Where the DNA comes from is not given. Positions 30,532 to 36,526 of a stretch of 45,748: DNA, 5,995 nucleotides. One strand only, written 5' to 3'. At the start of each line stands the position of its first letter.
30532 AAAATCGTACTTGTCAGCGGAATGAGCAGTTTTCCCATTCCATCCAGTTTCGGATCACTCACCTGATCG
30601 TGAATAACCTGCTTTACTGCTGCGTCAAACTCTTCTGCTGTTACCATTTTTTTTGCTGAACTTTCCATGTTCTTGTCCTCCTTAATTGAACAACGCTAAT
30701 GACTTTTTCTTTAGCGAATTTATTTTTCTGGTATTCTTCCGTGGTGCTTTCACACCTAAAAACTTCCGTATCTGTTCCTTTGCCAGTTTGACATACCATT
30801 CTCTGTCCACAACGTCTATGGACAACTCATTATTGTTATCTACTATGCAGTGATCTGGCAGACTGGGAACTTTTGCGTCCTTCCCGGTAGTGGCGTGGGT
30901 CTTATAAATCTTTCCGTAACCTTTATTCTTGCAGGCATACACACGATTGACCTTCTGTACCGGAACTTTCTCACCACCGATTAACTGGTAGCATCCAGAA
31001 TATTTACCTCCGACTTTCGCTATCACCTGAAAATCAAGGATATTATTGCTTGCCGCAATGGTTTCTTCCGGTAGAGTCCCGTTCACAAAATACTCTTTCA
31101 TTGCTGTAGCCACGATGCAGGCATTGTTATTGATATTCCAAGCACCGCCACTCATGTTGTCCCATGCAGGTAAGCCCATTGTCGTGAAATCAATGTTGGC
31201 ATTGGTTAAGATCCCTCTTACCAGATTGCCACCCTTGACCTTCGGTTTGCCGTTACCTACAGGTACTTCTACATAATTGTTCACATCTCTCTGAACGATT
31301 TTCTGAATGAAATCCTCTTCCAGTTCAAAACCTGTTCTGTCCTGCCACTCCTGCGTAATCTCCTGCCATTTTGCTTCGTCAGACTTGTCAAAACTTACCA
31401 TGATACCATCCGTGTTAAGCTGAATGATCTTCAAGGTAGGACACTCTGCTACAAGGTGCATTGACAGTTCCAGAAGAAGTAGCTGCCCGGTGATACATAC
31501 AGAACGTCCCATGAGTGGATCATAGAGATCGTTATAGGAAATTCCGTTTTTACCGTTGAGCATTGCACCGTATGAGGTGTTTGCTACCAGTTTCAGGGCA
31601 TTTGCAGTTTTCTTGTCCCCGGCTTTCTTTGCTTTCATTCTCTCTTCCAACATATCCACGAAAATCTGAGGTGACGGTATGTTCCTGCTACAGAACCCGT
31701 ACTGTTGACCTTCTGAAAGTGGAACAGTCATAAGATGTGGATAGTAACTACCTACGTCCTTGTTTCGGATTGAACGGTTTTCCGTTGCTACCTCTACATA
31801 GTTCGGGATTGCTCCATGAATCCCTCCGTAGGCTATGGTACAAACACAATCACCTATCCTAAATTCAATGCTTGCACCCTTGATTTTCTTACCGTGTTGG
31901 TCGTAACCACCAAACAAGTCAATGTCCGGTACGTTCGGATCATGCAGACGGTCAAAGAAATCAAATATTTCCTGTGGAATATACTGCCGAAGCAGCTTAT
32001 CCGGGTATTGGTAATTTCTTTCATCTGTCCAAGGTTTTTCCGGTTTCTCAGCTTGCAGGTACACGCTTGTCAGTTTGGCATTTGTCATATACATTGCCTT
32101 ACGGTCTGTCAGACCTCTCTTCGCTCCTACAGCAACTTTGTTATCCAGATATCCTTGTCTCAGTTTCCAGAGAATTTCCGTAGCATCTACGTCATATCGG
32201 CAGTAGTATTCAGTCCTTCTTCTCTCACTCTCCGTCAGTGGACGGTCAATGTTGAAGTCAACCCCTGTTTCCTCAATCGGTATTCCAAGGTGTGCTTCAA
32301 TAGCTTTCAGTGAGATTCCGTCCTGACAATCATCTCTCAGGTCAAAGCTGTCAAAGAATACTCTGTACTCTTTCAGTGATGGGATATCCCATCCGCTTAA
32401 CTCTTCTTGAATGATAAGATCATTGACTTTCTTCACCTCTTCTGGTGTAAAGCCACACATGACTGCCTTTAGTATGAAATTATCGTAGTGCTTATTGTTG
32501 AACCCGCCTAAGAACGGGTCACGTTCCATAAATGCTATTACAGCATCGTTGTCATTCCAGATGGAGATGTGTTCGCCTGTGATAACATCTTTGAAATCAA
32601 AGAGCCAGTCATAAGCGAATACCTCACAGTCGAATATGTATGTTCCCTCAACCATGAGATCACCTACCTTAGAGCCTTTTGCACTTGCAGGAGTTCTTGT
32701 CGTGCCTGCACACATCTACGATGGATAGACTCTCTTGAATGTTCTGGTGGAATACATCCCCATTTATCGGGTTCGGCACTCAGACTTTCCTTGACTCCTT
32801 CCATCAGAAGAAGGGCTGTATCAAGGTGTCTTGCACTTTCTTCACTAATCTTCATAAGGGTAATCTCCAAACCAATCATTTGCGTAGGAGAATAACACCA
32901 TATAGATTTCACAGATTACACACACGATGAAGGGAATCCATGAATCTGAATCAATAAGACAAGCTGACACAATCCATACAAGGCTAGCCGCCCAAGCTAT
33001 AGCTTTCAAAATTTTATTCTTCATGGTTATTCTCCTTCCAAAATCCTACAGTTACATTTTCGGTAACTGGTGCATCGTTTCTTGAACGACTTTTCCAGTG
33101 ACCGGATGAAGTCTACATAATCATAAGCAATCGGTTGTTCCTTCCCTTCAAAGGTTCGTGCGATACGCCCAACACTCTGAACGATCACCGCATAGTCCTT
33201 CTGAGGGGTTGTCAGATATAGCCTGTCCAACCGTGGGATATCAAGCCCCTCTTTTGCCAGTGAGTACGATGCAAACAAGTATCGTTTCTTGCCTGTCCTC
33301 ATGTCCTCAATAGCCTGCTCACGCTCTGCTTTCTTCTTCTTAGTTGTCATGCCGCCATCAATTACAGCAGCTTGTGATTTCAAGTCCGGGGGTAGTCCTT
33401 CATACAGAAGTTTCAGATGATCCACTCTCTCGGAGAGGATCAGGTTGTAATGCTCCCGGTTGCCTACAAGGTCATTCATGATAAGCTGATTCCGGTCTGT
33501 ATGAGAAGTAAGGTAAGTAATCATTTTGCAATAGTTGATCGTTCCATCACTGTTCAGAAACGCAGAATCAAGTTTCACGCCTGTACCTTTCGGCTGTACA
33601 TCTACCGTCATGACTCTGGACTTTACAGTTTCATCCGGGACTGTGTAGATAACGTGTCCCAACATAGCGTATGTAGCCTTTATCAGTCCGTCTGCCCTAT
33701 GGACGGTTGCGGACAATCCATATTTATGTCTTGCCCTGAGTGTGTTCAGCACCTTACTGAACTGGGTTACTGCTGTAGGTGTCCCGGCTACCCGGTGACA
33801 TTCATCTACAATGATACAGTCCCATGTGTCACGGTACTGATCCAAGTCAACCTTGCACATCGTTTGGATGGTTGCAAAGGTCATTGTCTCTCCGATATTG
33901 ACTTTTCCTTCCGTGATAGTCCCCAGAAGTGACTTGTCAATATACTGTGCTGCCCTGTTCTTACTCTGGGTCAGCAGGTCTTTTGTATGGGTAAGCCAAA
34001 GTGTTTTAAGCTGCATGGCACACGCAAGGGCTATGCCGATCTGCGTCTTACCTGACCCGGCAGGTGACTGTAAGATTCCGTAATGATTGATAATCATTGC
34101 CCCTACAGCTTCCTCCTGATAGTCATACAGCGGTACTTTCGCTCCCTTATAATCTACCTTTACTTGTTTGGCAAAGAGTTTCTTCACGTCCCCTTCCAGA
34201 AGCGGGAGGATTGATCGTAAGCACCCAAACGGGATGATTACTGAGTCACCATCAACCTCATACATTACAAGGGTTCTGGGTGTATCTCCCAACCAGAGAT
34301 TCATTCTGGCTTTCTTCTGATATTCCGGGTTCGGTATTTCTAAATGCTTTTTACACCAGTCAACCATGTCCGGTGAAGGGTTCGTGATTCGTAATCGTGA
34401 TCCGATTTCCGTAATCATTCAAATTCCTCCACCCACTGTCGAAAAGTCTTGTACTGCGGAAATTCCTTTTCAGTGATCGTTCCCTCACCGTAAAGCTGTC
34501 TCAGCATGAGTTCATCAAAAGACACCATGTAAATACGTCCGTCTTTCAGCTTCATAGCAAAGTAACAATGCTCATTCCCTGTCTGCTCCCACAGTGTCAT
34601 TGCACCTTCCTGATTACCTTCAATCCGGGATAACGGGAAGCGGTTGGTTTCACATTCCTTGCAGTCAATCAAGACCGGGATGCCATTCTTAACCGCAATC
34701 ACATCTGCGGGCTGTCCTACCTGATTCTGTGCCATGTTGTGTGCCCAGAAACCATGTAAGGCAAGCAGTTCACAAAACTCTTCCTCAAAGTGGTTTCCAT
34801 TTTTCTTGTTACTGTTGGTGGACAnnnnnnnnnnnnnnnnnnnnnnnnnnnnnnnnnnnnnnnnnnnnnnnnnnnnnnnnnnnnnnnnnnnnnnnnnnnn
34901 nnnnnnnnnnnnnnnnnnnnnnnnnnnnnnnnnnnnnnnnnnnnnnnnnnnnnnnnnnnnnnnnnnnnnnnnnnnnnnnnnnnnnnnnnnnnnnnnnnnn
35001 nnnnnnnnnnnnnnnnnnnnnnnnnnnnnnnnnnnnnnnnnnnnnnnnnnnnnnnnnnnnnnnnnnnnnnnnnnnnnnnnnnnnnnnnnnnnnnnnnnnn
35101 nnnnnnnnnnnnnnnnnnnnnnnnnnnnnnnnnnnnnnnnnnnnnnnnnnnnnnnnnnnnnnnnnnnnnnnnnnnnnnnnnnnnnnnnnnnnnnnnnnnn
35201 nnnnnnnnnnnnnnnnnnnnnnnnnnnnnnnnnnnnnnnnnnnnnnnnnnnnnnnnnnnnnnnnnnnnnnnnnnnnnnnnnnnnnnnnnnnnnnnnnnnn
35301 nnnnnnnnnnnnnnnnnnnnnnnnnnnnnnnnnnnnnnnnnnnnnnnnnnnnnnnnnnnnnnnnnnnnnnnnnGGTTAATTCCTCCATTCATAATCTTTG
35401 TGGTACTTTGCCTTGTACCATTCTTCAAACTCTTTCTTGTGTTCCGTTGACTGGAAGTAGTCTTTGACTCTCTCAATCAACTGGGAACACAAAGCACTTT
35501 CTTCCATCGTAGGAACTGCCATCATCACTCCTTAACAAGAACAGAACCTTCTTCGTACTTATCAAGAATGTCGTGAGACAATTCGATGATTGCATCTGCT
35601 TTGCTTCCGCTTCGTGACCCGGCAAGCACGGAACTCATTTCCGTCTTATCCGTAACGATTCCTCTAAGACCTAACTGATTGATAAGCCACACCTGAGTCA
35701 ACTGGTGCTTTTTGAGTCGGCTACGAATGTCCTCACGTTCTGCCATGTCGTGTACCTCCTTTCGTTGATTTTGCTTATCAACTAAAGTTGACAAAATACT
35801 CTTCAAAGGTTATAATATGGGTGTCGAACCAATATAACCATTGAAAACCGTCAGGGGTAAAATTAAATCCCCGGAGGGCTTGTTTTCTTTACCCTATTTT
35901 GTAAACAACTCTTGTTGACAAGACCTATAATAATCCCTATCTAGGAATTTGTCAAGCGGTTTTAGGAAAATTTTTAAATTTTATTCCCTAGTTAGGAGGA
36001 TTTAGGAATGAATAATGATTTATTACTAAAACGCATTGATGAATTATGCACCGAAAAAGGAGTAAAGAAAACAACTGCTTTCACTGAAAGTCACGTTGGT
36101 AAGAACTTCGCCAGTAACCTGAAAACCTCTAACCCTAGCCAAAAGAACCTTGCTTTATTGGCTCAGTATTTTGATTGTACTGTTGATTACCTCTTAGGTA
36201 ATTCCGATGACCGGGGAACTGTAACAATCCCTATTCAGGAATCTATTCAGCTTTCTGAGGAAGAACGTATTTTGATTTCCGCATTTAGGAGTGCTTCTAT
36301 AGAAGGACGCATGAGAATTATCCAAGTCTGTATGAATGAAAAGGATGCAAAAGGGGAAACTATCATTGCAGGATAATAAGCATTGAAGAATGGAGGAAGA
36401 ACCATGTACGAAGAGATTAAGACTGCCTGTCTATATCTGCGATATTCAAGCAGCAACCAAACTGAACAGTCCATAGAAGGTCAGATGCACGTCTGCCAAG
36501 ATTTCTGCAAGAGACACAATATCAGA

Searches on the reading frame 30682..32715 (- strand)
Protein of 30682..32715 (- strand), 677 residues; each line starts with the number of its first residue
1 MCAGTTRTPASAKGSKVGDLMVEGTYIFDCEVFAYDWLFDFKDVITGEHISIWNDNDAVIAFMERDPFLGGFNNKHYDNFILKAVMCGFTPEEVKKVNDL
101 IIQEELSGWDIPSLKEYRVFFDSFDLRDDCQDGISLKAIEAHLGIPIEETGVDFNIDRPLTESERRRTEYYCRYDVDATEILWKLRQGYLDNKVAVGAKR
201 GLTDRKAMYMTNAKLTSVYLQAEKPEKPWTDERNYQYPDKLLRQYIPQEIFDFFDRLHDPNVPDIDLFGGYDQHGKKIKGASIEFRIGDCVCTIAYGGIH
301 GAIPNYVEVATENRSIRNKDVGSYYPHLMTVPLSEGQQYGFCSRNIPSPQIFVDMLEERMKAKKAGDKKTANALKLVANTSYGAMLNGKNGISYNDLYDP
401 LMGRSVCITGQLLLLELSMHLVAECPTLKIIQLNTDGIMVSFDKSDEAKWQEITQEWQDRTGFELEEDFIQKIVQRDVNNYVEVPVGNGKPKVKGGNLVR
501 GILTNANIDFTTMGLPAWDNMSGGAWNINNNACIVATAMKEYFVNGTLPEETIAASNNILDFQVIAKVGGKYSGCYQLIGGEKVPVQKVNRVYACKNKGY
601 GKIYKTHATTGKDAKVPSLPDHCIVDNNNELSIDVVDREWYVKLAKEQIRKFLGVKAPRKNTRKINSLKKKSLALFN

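Call 13: search_protein_families(library=phrogs, proteins=[window:30682-32715:-], max_evalue=0.001)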
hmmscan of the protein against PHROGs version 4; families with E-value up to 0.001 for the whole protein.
window:30682-32715:- (677 aa): 4 families
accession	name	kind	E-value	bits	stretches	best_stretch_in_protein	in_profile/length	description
phrog_1252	-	DNA, RNA and nucleotide metabolism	7.8e-132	442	1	21-660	50-659/663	DNA polymerase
phrog_18505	-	DNA, RNA and nucleotide metabolism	5.9e-21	76.1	1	358-484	22-145/349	DNA polymerase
phrog_4210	-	DNA, RNA and nucleotide metabolism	1.1e-16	60.9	1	26-187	723-876/1304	DNA polymerase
phrog_262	-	DNA, RNA and nucleotide metabolism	7.8e-06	25.2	1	335-464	497-596/856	DNA polymerase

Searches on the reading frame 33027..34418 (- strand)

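Call 13: search_protein_families(library=phrogs, proteins=[window:33027-34418:-], max_evalue=0.001)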
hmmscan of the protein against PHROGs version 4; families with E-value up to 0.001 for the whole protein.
window:33027-34418:- (463 aa): 5 families
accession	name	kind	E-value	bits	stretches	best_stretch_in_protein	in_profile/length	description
phrog_16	-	DNA, RNA and nucleotide metabolism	1.7e-58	199.7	1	59-441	239-607/986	DNA helicase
phrog_9690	-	DNA, RNA and nucleotide metabolism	2.5e-28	100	1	191-439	33-273/306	DNA helicase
phrog_62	-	DNA, RNA and nucleotide metabolism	9.9e-14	50.8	1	87-244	687-854/1881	DNA helicase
phrog_16259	-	DNA, RNA and nucleotide metabolism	3e-10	40.9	1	82-210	102-236/330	DNA helicase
phrog_2488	-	DNA, RNA and nucleotide metabolism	2.1e-06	27.8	0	98-160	20-95/579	DNA helicase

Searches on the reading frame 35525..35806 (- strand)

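Call 13: search_protein_families(library=phrogs, proteins=[window:35525-35806:-], max_evalue=0.001)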
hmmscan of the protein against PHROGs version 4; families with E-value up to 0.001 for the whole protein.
window:35525-35806:- (93 aa): 1 family
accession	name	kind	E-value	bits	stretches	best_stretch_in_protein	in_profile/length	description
phrog_1468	-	transcription regulation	0.00093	19.8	0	26-74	11-54/67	transcriptional repressor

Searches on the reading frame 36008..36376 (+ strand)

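Call 13: search_protein_families(library=phrogs, proteins=[window:36008-36376:+], max_evalue=0.001)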
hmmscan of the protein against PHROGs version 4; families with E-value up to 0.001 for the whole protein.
window:36008-36376:+ (122 aa): 2 families
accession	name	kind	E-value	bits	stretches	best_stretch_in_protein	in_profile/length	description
phrog_8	-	transcription regulation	1.5e-10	42.1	1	2-72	73-145/346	transcriptional regulator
phrog_4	-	transcription regulation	0.0005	20.1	1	6-77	137-217/400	transcriptional repressor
